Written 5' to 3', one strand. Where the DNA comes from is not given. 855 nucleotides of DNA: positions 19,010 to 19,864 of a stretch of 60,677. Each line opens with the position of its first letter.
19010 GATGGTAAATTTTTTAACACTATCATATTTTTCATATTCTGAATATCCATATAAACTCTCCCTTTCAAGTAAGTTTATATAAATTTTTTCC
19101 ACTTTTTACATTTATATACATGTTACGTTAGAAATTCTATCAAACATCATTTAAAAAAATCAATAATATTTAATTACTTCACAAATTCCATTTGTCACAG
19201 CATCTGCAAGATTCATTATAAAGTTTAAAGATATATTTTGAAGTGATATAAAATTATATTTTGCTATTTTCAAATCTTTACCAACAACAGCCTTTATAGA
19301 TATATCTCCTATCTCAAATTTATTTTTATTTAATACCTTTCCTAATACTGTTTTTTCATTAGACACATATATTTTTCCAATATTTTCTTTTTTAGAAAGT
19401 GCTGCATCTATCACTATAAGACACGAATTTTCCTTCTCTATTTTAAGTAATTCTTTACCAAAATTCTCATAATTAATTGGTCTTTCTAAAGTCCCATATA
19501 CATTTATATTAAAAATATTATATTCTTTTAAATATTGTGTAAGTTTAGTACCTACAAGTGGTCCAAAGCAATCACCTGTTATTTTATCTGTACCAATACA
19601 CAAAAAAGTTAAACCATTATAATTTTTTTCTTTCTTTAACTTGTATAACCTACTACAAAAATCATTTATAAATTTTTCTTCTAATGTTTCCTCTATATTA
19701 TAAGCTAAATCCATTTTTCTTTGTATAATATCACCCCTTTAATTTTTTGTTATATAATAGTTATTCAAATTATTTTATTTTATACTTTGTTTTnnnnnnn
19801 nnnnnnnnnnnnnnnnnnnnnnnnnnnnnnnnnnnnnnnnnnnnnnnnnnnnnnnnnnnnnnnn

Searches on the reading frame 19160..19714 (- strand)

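Call 10: search_protein_families(library=pfam, proteins=[window:19160-19714:-])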
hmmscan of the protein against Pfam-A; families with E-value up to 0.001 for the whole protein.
window:19160-19714:- (184 aa): 1 family
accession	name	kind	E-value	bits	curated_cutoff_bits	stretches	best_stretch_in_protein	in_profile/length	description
PF06866.16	DUF1256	-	1.5e-35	122.5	27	1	9-175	7-163/164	Protein of unknown function (DUF1256)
